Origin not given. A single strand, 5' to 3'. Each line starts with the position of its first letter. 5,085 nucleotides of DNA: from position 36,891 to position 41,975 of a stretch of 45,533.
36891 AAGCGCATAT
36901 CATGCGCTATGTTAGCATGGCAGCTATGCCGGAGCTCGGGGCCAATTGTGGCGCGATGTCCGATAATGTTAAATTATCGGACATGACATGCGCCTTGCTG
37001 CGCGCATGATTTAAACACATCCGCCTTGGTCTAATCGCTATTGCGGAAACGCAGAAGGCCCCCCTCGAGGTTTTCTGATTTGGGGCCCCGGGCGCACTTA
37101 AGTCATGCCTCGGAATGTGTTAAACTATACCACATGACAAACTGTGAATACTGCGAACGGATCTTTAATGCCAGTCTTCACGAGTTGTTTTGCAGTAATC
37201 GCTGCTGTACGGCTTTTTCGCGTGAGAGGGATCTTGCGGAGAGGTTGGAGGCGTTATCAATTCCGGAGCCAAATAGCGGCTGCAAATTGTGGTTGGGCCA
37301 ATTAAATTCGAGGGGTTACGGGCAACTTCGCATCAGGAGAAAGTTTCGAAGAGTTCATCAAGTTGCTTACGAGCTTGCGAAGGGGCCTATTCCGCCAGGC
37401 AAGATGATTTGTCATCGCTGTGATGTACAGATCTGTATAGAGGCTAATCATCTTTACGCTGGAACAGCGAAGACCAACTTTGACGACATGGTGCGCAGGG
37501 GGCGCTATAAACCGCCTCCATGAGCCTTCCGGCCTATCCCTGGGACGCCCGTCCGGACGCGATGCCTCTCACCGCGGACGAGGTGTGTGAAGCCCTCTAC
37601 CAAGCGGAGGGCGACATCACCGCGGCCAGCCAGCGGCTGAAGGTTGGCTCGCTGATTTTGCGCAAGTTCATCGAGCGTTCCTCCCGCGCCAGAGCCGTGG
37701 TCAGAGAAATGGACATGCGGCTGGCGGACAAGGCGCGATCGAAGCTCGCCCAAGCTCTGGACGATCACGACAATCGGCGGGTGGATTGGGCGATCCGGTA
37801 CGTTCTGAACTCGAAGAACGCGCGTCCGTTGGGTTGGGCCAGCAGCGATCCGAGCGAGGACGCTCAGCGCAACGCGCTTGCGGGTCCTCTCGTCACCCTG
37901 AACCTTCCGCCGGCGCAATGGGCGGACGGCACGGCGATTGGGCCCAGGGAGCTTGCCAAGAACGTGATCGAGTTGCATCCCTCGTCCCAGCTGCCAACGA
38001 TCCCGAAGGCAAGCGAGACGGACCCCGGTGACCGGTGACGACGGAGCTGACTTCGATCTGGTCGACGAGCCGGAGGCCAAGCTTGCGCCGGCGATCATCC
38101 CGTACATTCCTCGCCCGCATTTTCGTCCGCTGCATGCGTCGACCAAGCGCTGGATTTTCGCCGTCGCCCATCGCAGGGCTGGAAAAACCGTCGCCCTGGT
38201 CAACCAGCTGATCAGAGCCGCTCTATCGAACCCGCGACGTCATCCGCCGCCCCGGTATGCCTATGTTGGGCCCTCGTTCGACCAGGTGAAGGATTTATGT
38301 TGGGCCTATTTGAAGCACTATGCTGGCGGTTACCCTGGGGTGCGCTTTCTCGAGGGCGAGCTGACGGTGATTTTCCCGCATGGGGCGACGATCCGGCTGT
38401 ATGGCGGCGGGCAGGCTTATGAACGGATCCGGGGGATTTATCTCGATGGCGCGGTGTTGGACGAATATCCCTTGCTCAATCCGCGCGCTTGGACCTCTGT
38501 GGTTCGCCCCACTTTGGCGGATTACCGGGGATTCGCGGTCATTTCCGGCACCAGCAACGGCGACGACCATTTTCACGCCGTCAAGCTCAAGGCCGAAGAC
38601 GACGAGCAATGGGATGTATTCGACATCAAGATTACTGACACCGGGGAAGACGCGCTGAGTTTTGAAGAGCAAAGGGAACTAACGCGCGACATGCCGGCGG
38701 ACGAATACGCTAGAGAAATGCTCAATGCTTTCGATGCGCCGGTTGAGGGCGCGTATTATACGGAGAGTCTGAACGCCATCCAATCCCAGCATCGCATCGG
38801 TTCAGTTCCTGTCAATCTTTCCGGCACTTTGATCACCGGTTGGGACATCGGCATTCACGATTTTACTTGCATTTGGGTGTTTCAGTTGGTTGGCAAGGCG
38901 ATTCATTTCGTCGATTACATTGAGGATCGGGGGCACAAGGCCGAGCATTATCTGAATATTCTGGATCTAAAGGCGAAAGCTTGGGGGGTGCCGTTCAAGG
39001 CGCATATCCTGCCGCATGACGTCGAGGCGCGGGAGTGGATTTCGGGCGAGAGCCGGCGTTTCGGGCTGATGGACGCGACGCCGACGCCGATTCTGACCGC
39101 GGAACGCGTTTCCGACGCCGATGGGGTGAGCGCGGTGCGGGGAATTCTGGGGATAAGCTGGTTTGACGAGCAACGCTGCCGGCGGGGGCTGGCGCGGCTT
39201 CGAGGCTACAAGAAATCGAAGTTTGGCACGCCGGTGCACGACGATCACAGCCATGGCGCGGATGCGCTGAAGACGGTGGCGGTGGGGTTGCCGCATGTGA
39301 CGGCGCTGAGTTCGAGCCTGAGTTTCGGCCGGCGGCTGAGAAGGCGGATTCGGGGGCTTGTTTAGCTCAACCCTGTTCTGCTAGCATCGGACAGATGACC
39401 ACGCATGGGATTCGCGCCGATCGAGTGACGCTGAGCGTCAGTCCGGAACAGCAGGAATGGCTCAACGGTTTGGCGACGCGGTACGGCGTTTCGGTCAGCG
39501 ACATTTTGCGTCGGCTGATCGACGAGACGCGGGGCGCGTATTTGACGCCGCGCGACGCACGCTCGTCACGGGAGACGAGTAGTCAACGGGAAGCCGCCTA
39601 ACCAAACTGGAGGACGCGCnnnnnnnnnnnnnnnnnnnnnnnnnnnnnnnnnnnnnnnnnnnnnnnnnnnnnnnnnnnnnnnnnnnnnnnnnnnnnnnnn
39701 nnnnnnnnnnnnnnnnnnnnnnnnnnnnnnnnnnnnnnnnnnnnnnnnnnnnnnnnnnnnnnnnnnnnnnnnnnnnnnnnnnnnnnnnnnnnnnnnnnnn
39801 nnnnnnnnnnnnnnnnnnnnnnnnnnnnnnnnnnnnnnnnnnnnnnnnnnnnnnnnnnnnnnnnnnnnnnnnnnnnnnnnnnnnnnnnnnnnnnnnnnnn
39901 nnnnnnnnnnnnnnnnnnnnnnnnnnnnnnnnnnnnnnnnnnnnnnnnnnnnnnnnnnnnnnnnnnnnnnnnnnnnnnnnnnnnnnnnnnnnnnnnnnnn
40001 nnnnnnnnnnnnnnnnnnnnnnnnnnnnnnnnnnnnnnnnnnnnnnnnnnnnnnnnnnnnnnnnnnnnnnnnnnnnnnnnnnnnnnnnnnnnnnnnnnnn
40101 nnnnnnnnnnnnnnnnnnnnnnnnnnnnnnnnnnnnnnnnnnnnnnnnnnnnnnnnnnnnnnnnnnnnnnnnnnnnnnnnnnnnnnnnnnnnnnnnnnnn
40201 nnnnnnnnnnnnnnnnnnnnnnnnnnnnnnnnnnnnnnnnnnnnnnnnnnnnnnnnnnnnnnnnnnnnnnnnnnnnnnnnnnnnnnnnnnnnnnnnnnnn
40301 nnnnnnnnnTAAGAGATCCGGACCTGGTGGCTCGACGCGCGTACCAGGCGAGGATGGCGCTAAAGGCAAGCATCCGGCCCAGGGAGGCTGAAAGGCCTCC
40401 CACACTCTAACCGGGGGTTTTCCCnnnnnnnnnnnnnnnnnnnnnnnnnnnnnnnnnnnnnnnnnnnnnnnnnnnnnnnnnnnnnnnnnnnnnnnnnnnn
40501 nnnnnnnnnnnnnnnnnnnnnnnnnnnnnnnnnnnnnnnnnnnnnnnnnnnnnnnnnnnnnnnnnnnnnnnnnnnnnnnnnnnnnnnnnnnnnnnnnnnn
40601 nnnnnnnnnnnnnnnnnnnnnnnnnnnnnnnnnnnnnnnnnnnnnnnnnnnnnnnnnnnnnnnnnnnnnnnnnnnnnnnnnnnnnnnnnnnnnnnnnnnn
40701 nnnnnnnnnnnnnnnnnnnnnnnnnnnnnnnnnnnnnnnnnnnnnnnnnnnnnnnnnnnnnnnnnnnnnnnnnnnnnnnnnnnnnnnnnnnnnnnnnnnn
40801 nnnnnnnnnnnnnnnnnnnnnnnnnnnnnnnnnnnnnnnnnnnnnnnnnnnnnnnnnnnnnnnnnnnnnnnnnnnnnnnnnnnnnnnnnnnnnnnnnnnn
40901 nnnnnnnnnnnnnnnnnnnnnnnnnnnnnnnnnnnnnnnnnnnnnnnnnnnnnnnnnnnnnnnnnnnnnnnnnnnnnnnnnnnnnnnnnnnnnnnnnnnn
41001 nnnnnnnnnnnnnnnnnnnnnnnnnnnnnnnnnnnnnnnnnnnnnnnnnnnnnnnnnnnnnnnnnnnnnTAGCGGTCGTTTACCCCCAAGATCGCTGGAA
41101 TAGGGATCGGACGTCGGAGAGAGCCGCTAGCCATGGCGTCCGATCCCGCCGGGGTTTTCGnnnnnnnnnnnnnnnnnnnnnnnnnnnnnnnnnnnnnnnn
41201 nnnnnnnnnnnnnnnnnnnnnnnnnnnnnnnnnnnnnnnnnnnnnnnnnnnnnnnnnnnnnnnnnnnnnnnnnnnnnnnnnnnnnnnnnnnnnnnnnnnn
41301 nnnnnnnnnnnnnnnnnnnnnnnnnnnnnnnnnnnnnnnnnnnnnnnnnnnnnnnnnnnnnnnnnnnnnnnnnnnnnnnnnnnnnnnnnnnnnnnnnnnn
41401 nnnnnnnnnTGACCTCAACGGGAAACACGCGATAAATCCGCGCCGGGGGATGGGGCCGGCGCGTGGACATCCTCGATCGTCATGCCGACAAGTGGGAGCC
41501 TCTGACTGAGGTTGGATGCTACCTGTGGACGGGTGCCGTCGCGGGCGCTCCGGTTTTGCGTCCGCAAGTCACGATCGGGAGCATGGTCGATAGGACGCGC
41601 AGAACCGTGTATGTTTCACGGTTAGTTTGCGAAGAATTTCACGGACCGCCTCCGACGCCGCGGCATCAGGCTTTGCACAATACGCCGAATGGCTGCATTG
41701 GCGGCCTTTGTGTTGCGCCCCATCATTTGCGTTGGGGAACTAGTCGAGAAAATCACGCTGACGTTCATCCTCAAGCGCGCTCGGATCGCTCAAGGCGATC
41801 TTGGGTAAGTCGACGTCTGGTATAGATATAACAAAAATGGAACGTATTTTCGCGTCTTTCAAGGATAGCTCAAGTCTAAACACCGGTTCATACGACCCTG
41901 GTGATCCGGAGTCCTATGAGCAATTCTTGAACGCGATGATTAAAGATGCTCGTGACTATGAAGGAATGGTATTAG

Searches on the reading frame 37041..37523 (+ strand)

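Call 88: search_protein_families(library=pfam, proteins=[window:37041-37523:+], max_evalue=0.001)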
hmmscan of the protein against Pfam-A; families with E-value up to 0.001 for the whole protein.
window:37041-37523:+ (160 aa): 1 family
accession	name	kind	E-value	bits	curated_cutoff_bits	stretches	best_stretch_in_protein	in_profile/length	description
PF13392.12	HNH_3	-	1.2e-07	31.7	24.8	1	103-146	1-44/46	HNH endonuclease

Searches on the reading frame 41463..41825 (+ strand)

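Call 90: search_protein_families(library=pfam, proteins=[window:41463-41825:+], max_evalue=0.001)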
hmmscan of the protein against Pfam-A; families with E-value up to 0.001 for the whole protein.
window:41463-41825:+ (120 aa): 1 family
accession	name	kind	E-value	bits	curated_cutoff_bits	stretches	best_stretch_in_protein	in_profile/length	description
PF13392.12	HNH_3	-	0.00041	20.4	24.8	0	82-98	29-45/46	HNH endonuclease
